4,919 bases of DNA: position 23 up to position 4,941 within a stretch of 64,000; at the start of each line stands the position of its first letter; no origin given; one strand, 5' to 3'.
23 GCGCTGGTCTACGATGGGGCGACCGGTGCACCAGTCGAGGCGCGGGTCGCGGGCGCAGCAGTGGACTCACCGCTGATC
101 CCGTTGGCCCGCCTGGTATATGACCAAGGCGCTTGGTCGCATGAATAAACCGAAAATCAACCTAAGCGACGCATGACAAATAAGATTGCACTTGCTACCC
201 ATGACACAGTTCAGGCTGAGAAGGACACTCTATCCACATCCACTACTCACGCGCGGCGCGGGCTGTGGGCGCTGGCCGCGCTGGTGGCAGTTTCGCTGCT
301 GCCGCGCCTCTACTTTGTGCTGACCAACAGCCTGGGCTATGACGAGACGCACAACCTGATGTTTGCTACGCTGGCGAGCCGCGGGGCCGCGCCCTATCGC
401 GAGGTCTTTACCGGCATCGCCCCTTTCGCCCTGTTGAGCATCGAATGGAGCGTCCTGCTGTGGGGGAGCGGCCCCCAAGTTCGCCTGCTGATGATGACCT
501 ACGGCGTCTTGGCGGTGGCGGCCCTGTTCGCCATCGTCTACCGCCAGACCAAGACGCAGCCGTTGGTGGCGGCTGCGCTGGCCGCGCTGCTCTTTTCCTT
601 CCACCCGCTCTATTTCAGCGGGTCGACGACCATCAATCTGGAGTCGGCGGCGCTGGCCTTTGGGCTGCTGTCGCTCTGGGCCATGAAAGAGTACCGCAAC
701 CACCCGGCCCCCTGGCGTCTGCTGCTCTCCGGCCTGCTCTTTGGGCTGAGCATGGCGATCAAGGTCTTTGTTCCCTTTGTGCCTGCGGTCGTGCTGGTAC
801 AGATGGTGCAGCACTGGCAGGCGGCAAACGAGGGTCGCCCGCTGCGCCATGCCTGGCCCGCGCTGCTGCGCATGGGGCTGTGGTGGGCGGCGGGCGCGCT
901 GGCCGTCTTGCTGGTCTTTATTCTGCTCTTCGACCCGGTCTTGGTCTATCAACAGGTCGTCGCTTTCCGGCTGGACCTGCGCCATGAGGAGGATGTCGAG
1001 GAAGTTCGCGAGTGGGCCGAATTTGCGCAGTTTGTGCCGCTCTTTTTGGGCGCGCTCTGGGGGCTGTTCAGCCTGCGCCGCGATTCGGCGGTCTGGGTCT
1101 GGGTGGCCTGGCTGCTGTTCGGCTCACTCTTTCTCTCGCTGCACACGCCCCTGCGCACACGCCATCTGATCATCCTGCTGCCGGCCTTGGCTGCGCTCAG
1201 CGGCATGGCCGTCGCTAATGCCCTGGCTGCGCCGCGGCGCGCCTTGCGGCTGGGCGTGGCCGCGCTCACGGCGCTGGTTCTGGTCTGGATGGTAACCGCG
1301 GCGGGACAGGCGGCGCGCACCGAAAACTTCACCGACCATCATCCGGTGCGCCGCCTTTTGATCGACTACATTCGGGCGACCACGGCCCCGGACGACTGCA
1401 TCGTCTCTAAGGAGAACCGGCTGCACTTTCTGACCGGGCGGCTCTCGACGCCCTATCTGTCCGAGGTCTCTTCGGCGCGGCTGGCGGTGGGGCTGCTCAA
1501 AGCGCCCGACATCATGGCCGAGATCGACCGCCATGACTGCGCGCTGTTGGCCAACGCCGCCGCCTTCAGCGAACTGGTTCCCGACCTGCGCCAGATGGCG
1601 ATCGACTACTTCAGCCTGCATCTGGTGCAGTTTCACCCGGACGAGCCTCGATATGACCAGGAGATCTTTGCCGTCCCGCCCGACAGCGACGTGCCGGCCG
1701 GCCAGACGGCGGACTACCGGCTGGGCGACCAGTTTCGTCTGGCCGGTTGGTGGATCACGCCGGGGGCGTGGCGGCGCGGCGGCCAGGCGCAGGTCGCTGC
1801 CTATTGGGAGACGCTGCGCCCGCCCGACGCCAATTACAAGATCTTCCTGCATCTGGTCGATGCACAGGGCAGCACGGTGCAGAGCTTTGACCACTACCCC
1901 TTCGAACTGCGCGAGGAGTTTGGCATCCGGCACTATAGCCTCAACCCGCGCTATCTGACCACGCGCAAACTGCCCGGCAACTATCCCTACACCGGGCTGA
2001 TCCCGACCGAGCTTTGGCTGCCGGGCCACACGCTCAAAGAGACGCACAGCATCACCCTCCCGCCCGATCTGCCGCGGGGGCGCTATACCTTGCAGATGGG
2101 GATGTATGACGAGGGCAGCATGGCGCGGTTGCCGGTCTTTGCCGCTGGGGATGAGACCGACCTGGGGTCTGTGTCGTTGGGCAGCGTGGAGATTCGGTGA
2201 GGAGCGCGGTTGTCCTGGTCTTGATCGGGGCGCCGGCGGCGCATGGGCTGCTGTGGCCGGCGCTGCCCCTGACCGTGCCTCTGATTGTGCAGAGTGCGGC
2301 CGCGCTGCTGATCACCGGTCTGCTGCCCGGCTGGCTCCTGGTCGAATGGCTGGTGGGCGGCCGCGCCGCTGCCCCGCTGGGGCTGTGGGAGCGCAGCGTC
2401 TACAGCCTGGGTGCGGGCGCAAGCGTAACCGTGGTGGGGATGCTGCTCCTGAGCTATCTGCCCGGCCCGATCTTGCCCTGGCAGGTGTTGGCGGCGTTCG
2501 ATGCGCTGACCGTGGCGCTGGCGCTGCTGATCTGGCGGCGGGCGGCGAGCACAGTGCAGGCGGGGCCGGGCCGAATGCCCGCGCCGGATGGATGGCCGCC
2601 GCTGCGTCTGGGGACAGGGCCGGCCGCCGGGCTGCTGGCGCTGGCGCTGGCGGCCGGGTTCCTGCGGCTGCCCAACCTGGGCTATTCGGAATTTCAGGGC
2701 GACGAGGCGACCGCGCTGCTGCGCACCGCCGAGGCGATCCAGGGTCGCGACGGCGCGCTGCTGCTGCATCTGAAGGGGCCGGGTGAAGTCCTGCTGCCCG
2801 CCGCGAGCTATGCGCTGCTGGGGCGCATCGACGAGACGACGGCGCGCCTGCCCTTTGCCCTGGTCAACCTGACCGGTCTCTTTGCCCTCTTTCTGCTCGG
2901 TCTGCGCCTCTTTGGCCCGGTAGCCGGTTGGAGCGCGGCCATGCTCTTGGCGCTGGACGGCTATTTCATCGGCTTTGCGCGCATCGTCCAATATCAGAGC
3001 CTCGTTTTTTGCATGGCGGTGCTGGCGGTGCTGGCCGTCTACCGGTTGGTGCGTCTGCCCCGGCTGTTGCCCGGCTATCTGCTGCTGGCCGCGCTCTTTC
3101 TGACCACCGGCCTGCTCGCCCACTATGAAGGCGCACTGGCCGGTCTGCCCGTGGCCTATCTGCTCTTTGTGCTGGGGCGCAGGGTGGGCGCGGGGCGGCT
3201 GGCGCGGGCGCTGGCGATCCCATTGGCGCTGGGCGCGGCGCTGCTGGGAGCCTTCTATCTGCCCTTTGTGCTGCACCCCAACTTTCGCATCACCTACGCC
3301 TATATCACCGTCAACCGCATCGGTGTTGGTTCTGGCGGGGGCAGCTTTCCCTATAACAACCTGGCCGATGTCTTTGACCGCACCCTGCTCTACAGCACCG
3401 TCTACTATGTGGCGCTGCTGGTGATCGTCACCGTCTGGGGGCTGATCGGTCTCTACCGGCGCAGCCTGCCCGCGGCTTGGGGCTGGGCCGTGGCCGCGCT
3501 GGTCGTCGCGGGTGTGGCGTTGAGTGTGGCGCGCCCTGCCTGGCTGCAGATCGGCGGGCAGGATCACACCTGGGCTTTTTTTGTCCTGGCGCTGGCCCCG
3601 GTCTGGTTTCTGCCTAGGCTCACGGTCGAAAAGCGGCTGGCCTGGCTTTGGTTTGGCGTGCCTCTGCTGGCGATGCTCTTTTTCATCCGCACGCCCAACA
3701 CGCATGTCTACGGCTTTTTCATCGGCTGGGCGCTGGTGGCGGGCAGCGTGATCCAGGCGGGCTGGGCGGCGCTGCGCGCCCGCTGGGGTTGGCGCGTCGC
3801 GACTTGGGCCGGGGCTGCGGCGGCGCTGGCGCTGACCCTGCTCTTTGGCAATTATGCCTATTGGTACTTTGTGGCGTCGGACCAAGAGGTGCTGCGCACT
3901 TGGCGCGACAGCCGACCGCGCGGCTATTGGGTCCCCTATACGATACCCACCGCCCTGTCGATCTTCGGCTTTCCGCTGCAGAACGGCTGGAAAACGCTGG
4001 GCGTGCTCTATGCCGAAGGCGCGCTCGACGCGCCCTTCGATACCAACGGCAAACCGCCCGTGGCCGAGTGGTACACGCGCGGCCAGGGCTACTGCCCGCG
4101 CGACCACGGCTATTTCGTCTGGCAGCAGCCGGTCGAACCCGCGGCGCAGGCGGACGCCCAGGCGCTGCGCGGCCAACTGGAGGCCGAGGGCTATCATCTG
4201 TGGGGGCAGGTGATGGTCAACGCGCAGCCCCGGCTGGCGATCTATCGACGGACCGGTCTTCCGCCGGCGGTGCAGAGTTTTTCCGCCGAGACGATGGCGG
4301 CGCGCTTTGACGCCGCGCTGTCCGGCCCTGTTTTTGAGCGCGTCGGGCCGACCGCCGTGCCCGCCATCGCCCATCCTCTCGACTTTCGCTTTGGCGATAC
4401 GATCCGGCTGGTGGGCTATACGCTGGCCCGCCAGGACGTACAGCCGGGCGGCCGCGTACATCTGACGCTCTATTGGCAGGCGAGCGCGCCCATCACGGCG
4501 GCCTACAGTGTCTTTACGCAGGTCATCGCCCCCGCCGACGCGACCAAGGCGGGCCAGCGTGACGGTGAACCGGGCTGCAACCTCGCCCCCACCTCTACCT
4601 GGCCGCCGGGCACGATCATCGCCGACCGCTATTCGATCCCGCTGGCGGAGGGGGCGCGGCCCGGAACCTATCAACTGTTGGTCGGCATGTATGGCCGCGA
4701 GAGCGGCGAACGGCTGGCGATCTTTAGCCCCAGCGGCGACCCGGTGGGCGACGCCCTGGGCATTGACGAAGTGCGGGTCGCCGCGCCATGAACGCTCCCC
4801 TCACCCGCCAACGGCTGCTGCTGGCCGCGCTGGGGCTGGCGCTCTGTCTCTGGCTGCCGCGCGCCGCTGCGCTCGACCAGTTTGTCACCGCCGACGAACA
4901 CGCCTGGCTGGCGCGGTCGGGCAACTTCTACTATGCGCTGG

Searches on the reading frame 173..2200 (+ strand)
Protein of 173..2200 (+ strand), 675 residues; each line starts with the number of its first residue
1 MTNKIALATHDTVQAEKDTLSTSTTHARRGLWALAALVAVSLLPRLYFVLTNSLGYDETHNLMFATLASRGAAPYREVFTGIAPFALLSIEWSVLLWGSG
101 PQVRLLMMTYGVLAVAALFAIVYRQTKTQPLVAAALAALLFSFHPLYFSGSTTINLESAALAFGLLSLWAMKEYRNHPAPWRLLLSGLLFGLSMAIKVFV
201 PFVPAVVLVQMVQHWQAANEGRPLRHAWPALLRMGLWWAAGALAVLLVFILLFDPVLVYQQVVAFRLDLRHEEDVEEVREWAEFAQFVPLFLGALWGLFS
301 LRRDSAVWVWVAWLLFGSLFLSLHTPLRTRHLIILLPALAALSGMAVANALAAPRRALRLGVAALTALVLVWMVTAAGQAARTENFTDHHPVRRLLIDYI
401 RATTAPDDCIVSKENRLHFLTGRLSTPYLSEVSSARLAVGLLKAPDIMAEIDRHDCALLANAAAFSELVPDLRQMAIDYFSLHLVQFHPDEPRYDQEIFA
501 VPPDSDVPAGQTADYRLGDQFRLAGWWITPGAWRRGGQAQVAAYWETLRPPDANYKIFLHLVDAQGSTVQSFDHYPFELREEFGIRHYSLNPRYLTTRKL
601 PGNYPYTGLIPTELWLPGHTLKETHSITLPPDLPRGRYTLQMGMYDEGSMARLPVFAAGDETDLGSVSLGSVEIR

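Call 79: search_protein_families(library=pfam, proteins=[window:173-2200:+], max_evalue=0.00001)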
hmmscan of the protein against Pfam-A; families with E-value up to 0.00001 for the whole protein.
window:173-2200:+ (675 aa): 2 families
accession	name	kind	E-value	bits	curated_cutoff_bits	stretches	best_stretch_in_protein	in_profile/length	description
PF02366.24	PMT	-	1e-07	32.2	22.7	1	102-250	84-230/245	Dolichyl-phosphate-mannose-protein mannosyltransferase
PF13231.12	PMT_2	-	2.6e-06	28.2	26.1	1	99-213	20-131/160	Dolichyl-phosphate-mannose-protein mannosyltransferase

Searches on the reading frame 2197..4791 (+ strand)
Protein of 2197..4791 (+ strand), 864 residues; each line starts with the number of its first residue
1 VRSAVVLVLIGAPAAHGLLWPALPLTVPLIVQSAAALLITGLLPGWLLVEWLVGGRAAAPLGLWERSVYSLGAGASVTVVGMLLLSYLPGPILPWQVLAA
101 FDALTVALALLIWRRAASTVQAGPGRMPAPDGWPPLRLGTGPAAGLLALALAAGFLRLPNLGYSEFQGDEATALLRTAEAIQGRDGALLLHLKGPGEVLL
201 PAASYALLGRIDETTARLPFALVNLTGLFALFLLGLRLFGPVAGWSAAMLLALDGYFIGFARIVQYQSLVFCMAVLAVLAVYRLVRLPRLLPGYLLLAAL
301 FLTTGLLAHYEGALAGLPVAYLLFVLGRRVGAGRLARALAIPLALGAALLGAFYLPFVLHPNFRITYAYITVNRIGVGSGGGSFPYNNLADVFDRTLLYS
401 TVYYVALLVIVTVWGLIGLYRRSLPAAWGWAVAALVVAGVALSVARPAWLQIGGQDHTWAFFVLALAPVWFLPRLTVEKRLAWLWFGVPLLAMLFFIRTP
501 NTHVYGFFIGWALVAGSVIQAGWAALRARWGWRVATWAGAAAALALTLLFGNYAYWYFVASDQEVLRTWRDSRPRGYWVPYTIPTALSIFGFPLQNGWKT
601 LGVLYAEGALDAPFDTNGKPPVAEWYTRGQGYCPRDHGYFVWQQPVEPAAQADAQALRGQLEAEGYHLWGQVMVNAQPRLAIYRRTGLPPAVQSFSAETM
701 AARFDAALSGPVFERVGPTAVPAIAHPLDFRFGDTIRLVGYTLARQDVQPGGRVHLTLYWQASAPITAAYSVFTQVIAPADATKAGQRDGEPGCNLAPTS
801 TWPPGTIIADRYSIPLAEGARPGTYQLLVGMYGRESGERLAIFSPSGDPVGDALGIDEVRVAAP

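Call 79: search_protein_families(library=pfam, proteins=[window:2197-4791:+], max_evalue=0.00001)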
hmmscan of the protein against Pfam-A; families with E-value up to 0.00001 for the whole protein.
window:2197-4791:+ (864 aa): 1 family
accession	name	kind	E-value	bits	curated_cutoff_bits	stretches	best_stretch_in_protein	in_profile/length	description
PF13231.12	PMT_2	-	2.1e-08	35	26.1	1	201-339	10-142/160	Dolichyl-phosphate-mannose-protein mannosyltransferase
